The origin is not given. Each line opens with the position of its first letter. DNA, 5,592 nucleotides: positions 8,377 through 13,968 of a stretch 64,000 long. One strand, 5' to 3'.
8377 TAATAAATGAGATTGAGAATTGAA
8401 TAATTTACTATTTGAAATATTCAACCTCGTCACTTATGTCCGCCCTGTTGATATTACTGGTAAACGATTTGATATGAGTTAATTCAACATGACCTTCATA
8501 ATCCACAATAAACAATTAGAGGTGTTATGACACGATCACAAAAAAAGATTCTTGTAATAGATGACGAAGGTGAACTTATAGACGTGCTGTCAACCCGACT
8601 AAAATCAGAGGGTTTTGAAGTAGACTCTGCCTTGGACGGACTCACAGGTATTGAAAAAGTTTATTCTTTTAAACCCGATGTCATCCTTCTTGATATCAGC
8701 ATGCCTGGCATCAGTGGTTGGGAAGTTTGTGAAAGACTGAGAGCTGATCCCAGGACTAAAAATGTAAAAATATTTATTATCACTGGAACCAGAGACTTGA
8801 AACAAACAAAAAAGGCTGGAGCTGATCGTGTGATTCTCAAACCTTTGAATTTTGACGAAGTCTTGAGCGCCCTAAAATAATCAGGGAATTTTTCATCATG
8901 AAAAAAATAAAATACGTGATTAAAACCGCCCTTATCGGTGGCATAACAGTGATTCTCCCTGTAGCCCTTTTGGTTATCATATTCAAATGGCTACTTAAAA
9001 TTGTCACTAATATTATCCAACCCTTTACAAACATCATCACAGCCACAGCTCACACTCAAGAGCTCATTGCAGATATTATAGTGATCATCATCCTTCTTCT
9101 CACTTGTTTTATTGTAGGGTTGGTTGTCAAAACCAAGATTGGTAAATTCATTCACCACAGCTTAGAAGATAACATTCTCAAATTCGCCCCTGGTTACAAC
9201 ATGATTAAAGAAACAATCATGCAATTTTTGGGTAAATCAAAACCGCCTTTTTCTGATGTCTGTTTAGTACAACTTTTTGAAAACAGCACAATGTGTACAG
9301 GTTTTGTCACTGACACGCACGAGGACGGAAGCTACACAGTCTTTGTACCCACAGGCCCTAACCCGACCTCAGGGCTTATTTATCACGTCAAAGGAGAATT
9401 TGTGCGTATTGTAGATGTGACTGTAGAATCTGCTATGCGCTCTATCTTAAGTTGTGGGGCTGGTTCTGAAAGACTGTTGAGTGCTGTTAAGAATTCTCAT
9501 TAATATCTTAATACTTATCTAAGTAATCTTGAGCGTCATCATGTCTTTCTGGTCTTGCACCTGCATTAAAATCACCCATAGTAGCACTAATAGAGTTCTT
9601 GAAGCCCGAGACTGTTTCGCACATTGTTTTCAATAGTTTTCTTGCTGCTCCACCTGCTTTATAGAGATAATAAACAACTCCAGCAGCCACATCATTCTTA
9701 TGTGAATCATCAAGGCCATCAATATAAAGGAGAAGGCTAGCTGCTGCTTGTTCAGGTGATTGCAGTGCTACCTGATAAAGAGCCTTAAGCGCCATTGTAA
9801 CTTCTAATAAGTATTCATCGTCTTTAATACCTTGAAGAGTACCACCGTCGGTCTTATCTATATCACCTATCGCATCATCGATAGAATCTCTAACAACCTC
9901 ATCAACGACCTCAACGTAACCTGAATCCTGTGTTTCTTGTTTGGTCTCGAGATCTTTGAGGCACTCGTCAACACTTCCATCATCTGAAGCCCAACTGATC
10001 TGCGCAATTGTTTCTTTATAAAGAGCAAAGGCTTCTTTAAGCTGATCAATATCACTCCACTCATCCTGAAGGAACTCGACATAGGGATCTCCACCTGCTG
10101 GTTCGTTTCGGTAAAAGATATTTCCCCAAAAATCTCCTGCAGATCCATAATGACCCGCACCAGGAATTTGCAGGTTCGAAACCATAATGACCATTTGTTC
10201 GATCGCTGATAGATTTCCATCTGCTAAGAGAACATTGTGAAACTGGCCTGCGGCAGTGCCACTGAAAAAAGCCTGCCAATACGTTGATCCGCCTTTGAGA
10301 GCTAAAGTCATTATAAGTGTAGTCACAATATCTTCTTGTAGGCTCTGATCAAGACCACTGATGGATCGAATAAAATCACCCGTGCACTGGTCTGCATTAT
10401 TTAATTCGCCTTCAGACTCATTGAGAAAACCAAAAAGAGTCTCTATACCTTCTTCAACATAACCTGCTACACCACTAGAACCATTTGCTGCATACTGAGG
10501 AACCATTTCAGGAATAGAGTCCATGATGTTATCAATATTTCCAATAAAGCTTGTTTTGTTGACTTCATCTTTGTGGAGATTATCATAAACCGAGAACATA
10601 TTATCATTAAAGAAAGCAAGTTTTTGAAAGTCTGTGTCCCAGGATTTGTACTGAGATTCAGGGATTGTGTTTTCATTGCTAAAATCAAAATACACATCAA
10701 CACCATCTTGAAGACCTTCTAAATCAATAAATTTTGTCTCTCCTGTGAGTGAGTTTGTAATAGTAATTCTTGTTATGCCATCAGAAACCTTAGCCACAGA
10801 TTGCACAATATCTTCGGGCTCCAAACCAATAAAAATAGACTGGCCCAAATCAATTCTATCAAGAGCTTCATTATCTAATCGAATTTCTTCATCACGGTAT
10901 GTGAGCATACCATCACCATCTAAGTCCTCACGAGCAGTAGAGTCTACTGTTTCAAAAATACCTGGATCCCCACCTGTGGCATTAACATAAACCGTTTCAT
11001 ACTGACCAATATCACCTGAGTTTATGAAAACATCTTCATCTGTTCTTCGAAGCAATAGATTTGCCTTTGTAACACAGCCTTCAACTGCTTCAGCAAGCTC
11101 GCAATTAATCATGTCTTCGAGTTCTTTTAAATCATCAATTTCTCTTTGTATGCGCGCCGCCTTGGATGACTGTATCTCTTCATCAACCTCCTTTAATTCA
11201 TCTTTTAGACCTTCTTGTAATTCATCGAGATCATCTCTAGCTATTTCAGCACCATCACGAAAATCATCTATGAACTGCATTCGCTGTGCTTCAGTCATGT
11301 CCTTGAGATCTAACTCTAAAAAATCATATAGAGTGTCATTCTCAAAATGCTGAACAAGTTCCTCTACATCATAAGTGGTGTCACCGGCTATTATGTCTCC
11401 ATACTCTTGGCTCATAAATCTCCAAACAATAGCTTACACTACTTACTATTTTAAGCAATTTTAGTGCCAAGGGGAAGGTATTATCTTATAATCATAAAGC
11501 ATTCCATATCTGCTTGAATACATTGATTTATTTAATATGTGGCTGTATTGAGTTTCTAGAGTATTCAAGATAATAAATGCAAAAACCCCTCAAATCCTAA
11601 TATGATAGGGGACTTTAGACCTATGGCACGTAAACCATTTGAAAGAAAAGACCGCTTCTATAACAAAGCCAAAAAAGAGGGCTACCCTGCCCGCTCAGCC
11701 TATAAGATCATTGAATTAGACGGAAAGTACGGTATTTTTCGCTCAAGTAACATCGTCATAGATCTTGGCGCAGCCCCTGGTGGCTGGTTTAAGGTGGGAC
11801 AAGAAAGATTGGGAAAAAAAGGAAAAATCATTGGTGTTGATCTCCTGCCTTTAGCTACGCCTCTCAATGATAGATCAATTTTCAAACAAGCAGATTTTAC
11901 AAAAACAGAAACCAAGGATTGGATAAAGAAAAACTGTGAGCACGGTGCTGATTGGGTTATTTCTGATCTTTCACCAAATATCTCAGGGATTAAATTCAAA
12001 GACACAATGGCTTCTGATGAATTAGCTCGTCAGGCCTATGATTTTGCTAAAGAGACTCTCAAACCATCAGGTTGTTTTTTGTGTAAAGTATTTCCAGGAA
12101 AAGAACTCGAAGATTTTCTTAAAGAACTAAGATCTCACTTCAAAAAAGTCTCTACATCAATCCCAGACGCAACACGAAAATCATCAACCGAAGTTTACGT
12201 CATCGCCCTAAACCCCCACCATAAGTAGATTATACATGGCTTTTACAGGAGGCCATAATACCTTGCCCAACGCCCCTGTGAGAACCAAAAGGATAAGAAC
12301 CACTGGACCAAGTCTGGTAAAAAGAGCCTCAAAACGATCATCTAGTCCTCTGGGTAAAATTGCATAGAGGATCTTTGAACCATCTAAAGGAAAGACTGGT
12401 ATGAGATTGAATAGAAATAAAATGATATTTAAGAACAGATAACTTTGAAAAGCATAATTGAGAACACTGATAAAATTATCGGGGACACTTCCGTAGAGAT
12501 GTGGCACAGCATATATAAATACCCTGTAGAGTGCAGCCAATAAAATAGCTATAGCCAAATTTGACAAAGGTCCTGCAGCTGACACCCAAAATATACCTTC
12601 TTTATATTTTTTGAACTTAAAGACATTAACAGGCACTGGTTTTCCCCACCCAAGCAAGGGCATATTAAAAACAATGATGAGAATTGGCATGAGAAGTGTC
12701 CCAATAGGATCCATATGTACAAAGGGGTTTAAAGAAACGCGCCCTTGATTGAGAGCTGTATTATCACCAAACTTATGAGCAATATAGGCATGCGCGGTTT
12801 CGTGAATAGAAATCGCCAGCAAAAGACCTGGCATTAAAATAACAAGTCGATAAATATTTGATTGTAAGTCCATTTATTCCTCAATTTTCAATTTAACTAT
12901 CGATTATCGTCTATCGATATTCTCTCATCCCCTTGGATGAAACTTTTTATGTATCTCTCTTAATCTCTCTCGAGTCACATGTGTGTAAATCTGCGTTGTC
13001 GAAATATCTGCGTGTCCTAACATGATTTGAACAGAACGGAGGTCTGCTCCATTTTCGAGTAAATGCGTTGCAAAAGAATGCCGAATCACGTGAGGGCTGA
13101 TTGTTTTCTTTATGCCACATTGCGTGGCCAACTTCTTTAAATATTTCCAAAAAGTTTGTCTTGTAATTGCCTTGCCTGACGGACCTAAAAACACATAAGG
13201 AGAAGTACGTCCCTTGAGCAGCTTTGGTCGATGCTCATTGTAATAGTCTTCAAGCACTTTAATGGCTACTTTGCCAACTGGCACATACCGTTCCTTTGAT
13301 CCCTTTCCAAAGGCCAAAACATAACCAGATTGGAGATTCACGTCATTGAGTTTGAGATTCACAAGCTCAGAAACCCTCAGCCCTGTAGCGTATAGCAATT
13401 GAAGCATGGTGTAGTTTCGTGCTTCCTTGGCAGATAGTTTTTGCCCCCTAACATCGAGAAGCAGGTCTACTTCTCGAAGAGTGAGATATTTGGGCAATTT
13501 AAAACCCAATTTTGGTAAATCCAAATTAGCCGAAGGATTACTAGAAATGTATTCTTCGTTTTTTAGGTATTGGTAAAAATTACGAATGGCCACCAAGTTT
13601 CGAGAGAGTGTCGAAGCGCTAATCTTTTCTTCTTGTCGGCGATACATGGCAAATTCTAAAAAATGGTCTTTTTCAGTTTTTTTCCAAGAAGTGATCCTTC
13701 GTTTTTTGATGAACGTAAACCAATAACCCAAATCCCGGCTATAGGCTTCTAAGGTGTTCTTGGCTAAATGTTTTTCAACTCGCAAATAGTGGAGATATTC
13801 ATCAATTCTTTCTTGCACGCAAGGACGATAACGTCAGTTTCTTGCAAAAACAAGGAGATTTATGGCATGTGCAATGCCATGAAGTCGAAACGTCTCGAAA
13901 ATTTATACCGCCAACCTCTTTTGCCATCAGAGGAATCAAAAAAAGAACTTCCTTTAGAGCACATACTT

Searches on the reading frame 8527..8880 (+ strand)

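Call 76: search_protein_families(library=pfam, proteins=[window:8527-8880:+], max_evalue=0.001)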
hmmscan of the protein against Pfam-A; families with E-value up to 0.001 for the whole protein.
window:8527-8880:+ (117 aa): 1 family
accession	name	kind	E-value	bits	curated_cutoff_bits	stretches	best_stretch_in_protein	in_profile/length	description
PF00072.30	Response_reg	-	5.8e-24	84.8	30.2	1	8-116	1-110/111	Response regulator receiver domain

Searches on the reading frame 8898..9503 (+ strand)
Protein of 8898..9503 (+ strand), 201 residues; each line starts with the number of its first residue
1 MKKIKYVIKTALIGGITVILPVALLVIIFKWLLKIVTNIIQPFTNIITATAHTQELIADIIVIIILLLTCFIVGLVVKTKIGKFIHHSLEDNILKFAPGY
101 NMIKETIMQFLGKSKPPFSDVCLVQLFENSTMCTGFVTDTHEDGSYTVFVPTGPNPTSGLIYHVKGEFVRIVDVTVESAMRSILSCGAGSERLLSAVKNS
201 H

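Call 76: search_protein_families(library=pfam, proteins=[window:8898-9503:+], max_evalue=0.001)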
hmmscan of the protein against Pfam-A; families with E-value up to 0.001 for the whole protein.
window:8898-9503:+ (201 aa): 1 family
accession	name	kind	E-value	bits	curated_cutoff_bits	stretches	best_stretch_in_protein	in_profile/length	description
PF04367.18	DUF502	-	5.5e-12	46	23.8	1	64-158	1-107/107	Protein of unknown function (DUF502)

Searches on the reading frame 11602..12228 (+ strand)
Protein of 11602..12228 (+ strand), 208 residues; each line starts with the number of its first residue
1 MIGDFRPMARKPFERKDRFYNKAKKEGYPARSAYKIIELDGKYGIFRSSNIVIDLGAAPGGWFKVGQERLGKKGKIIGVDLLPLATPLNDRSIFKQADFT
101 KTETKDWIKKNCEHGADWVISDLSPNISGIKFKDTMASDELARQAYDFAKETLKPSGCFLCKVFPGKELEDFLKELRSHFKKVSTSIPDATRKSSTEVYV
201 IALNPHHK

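Call 76: search_protein_families(library=pfam, proteins=[window:11602-12228:+], max_evalue=0.001)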
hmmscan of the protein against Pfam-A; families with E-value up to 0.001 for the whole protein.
window:11602-12228:+ (208 aa): 1 family
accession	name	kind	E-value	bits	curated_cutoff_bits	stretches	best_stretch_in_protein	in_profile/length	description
PF01728.25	FtsJ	-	1.4e-46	159.2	24.1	1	28-204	1-180/181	FtsJ-like methyltransferase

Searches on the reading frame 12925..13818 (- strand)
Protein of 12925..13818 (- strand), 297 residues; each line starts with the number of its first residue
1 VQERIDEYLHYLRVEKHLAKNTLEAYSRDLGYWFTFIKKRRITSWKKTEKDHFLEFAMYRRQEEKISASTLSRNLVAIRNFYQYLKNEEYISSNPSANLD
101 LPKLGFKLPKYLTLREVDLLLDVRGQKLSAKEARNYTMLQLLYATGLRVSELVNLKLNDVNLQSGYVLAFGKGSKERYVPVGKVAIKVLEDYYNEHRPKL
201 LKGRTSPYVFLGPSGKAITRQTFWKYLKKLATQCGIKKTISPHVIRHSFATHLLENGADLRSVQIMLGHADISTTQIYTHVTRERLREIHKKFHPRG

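Call 31: search_protein_families(library=ncbifam, proteins=[window:12925-13818:-], max_evalue=0.00001)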
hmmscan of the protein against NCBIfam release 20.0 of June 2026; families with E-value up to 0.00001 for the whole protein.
window:12925-13818:- (297 aa): 13 families
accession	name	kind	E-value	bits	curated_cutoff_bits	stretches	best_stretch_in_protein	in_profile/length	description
TIGR02225.1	recomb_XerD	equivalog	3.7e-108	361.3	329.6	1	6-296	1-289/290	site-specific tyrosine recombinase XerD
NF001399.0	PRK00283.1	subfamily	7.7e-108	360.2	279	1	2-297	6-299/300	tyrosine recombinase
TIGR02224.1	recomb_XerC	equivalog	1.3e-91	307.1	335.15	1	7-296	2-292/295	tyrosine recombinase XerC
NF040815.2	recomb_XerA_Arch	equivalog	8.4e-68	228.8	220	1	6-289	1-262/263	site-specific tyrosine recombinase/integron integrase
NF002331.0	PRK01287.1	subfamily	5.9e-60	203.1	371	1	5-295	30-326/365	site-specific tyrosine recombinase XerC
TIGR02249.1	integrase_gron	subfamily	1.4e-40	139.6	265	2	218-284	237-303/315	integron integrase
NF003462.0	PRK05084.1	equivalog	1.7e-31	109.3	267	1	131-291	193-354/360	tyrosine recombinase XerS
NF011946.0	PRK15417.1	equivalog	1.1e-28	100.4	435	2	219-283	253-317/337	integron integrase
NF007370.0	PRK09870.1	subfamily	1.4e-19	70.5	221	1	109-292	10-190/200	tyrosine-type DNA invertase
NF007371.0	PRK09871.1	subfamily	7.1e-18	64.9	222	1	110-288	5-181/198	tyrosine-type DNA invertase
NF002685.0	PRK02436.1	equivalog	6.1e-12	45.9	178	1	1-275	1-240/245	site-specific tyrosine recombinase XerD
NF040693.1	recomb_GmtY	equivalog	1.3e-11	44.4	340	1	182-288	329-439/441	gamma-mobile-trio recombinase GmtY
NF041502.1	integrase_1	equivalog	4.8e-06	25.6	350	0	237-292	316-371/484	site-specific integrase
